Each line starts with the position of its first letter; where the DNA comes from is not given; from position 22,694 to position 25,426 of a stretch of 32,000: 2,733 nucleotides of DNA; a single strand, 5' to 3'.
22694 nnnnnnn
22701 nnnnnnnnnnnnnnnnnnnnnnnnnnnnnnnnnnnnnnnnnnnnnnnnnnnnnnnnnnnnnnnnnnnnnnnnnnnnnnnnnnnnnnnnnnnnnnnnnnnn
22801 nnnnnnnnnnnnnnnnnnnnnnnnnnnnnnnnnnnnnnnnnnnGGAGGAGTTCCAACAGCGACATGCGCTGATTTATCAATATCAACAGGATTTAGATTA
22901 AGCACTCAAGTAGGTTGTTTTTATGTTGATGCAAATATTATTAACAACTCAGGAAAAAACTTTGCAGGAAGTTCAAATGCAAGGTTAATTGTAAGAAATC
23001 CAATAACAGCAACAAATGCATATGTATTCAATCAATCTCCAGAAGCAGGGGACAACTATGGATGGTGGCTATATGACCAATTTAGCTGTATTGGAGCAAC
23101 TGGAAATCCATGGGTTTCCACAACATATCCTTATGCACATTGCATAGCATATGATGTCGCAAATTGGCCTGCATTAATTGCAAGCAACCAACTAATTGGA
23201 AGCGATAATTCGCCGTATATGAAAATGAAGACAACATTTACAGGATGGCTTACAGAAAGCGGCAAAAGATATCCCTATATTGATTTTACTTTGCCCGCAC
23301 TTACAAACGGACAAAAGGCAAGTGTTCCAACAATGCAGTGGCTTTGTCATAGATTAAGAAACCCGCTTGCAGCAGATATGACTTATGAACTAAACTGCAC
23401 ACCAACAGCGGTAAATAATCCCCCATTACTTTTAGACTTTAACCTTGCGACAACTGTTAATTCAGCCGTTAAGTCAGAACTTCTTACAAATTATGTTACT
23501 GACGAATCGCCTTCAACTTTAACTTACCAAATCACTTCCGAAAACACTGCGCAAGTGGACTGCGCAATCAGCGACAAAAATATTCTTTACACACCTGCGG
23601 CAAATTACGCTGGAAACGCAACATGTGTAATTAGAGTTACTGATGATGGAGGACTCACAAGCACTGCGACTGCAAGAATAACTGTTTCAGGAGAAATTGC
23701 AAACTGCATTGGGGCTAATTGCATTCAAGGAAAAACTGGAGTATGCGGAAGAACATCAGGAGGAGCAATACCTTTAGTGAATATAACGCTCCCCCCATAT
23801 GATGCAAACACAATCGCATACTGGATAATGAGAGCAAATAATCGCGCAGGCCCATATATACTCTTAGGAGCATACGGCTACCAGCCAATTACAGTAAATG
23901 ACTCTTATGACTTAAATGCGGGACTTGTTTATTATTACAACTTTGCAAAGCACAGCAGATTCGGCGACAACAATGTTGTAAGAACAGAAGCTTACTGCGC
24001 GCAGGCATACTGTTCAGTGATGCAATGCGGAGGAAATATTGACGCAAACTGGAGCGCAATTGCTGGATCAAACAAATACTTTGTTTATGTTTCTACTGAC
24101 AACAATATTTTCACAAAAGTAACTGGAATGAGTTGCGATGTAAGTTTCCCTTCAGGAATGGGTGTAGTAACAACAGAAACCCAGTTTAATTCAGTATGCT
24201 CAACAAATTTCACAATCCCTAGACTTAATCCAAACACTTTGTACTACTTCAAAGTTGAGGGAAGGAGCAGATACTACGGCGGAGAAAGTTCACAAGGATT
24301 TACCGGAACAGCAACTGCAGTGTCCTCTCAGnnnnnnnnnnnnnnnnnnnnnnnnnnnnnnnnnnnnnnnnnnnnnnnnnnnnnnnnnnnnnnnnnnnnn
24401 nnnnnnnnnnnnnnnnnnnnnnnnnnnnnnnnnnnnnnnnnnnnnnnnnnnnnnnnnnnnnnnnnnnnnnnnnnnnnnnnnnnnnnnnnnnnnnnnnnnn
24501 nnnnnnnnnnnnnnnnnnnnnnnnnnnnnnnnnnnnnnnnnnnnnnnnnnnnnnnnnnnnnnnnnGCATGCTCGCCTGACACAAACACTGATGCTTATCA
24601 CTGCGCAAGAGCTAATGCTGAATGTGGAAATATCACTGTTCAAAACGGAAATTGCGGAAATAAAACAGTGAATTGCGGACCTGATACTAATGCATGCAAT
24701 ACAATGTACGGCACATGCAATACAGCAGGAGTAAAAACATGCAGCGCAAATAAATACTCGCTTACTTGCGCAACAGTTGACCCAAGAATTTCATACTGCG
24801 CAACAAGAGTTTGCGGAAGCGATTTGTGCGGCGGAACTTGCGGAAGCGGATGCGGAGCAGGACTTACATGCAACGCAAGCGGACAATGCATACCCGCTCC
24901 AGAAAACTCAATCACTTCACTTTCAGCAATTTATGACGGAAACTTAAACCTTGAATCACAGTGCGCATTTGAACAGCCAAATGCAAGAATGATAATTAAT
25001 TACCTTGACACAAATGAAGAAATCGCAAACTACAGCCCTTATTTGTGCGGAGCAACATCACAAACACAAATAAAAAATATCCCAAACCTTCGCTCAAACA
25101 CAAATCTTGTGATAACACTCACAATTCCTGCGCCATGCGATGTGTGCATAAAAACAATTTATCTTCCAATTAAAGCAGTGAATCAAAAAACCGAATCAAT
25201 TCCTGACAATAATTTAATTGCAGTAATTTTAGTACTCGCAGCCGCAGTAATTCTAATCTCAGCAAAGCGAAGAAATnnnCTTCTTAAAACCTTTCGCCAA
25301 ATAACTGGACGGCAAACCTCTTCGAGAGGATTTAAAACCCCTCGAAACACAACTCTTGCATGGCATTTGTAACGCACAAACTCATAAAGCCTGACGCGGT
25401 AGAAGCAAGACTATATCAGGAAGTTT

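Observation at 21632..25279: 1215-aa cysteine-rich mosaic surface protein, a candidate cell-cell or host-attachment factor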

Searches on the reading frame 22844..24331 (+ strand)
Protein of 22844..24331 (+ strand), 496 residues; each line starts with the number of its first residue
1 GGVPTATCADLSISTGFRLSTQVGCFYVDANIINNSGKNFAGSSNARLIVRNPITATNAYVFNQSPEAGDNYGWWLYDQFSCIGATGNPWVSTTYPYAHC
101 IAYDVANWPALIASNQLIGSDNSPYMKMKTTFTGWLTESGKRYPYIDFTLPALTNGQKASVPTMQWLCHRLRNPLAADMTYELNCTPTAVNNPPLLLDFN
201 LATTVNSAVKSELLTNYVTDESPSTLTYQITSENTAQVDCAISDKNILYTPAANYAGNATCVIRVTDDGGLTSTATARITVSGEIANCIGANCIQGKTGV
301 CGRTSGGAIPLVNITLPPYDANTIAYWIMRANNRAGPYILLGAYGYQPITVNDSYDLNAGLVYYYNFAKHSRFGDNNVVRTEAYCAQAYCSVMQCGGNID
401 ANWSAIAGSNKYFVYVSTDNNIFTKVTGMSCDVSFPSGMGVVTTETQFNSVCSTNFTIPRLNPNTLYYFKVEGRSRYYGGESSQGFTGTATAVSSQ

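Call 14: find_homologous_proteins(query=window:22844-24331:+, max_evalue=0.001)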
Query window:22844-24331:+ (496 aa): 2 proteins with E <= 0.001 among 6140 candidates.
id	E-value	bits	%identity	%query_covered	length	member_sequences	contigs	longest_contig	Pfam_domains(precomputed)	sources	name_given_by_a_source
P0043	8.4e-7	46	27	27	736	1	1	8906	PF17963.8,PF17892.8,PF24619.2,PF17803.8,PF16184.12,PF00041.28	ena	-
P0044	1.3e-5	42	31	19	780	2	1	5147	PF17963.8,PF17892.8,PF17803.8,PF19076.7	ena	-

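Call 21: search_protein_representatives(protein=window:22844-24331:+)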
Query: 496 residues. Proteins with E-value up to 0.001 (for the whole library): 1053; up to 1e-10: 191; up to 1e-30: 17. The best 150 are listed.
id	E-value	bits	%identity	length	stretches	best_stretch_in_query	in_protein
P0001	0.0e+00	1137.1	100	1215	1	1-496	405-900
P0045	2.3e-69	250.9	32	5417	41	183-283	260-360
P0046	6.0e-62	226.4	41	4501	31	242-308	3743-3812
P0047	1.4e-48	182.3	31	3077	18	184-283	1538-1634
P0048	1.9e-48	181.9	30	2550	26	186-282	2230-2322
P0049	1.2e-46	175.9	32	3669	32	189-281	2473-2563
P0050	1.1e-45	172.8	37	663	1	7-294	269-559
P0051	3.2e-43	164.6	35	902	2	18-281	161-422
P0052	1.7e-41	159.0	41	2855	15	207-281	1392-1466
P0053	6.6e-40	153.7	38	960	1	6-282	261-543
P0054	1.4e-38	149.3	31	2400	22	189-287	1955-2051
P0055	2.1e-37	145.5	33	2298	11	214-281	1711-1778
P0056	1.6e-36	142.5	33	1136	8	189-282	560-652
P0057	9.7e-36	140.0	31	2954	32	188-282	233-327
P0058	2.6e-35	138.5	37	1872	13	184-283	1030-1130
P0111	1.6e-15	73.2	31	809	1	4-308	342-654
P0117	4.9e-15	71.7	32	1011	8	357-430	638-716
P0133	2.8e-14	69.2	31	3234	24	355-429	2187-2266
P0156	8.7e-13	64.2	29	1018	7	353-435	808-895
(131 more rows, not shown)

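Call 30: find_encoding_contigs(protein=P0053, flank=8000, max_places=3)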
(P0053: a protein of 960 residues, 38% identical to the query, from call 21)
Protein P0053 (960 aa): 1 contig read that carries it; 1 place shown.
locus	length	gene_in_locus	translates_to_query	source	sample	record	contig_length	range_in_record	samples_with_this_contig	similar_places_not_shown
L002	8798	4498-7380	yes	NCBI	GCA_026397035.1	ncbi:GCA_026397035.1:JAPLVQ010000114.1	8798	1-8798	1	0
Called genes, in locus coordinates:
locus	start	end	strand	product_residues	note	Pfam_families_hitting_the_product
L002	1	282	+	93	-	PF13307:Helicase_C_2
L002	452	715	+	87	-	-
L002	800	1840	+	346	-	PF04021:Class_IIIsignal (weak)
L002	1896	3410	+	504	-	PF05342:Peptidase_M26_N (weak), PF07581:Glug (faint)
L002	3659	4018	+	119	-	-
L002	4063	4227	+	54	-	-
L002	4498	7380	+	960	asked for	PF18911:PKD_4 (faint), PF22352:K319L-like_PKD (weak)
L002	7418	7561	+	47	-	-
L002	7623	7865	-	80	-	-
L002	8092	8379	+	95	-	-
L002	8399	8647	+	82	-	-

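Call 31: find_related_loci(query=P0053, collection=genome_contigs, flank=10000)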
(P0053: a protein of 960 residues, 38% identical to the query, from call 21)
Query P0053 (960 aa) in genome_contigs; peptide patterns used: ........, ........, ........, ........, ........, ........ (x = any residue, [..] = any of these).
34 stretches matched a pattern; 1 encode a relative of the query (tblastn E <= 1e-3); 1 distinct loci.
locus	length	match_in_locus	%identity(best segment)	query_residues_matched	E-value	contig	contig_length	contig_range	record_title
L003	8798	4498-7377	100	1-960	0e+0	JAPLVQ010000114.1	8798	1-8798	MAG: Candidatus Iainarchaeum archaeon isolate LacPavin_0419_WC90_MAG_36_6 LacPavin_0419_WC90_scaffold_146235, whole geno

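Call 33: find_encoding_contigs(protein=P0050, flank=8000, max_places=2)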
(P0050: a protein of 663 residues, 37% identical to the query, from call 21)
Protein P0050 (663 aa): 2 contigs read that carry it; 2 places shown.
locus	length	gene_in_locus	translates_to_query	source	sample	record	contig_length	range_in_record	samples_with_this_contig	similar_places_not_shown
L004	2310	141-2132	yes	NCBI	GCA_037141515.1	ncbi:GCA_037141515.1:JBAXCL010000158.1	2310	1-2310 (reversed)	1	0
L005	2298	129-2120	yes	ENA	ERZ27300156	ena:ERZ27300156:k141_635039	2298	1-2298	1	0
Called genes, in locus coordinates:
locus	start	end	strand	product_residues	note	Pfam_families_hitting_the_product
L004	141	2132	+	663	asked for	-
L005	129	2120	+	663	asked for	-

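Call 80: find_encoding_contigs(protein=P0051, flank=8000, max_places=2)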
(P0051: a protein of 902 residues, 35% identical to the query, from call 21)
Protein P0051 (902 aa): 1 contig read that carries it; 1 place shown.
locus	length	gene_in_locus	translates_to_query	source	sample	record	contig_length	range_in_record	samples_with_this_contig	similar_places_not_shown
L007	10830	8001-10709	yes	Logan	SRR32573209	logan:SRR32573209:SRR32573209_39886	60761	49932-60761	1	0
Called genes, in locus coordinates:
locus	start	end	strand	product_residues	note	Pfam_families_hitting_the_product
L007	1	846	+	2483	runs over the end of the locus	PF02369:Big_1 (faint), PF11974:bMG3 (faint), PF17789:MG4 (faint), PF17802:SpaA (faint), PF13620:CarboxypepD_reg (weak), PF24025:Ig_DR_A0283-like (weak)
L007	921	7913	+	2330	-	PF13620:CarboxypepD_reg (faint)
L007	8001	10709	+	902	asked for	PF18911:PKD_4 (faint), PF00801:PKD (faint), PF17963:Big_9 (weak)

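Call 83: find_encoding_contigs(protein=P0111, flank=8000, max_places=2)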
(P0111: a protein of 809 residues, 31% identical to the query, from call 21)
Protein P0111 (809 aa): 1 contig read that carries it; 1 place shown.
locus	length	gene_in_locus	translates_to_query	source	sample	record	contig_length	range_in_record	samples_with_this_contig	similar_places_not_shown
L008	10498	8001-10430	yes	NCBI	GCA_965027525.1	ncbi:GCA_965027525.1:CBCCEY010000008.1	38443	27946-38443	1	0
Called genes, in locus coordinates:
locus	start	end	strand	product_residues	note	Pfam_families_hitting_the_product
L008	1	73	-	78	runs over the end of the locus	-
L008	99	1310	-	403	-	PF03129:HGTP_anticodon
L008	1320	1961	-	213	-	PF10502:Peptidase_S26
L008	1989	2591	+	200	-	PF01195:Pept_tRNA_hydro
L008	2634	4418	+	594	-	PF01368:DHH, PF02272:DHHA1 (weak), PF17768:RecJ_OB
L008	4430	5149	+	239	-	PF00075:RNase_H, PF13456:RVT_3 (weak)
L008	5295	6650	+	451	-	PF13567:DUF4131, PF03772:Competence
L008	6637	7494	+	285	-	PF25281:MBL_MAP1B (weak), PF00753:Lactamase_B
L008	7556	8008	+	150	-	-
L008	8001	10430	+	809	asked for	-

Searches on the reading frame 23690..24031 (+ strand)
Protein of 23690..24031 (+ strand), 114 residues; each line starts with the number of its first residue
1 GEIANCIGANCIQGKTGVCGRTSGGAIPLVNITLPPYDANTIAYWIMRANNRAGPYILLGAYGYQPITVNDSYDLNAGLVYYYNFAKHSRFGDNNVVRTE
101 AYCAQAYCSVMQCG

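Call 64: search_protein_families(library=pfam, proteins=[window:23690-24031:+], max_evalue=10)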
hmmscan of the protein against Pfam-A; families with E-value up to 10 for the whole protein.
window:23690-24031:+ (114 aa): 0 families

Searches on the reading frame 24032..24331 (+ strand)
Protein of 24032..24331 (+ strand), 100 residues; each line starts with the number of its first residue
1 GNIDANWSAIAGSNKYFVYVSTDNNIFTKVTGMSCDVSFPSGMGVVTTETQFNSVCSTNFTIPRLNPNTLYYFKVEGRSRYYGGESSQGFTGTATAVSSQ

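Call 64: search_protein_families(library=pfam, proteins=[window:24032-24331:+], max_evalue=10)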
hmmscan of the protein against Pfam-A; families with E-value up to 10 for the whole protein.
window:24032-24331:+ (100 aa): 3 families
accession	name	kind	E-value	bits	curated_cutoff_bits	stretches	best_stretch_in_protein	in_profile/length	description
PF00041.27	fn3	-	1.4e-05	25.6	25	1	14-91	30-82/84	Fibronectin type III domain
PF16656.11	Pur_ac_phosph_N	-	0.0079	17.2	30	1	7-80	19-83/93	Purple acid Phosphatase, N-terminal domain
PF10179.15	NDNF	-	0.017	15.6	27.3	1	57-77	88-108/127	Neuron-derived neurotrophic factor, first Fn(III) domain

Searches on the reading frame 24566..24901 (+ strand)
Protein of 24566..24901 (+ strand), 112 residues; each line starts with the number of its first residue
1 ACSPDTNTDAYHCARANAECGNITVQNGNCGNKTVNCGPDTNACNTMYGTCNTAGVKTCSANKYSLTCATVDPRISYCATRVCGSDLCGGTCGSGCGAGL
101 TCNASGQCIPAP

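Call 64: search_protein_families(library=pfam, proteins=[window:24566-24901:+], max_evalue=10)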
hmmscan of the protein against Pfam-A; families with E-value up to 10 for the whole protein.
window:24566-24901:+ (112 aa): 0 families

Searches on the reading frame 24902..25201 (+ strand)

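Call 64: search_protein_families(library=pfam, proteins=[window:24902-25201:+], max_evalue=10)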
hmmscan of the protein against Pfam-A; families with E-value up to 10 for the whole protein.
window:24902-25201:+ (100 aa): 1 family
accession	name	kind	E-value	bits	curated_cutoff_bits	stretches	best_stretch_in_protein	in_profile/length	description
PF16467.10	DUF5048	-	0.16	12.6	32.3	1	30-73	54-96/103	Domain of unknown function (DUF5048)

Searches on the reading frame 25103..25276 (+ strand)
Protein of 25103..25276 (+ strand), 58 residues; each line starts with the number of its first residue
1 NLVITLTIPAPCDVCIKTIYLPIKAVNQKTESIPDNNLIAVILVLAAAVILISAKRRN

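Call 25: search_protein_families(library=ncbifam, proteins=[window:25103-25276:+], max_evalue=10)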
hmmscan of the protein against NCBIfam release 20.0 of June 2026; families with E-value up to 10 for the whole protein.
seq(58 aa): 1 family
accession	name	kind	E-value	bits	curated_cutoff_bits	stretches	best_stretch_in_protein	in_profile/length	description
NF040681.2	GPS-CTERM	domain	0.11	12.7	28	1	39-57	10-27/28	GPS-CTERM domain-containing protein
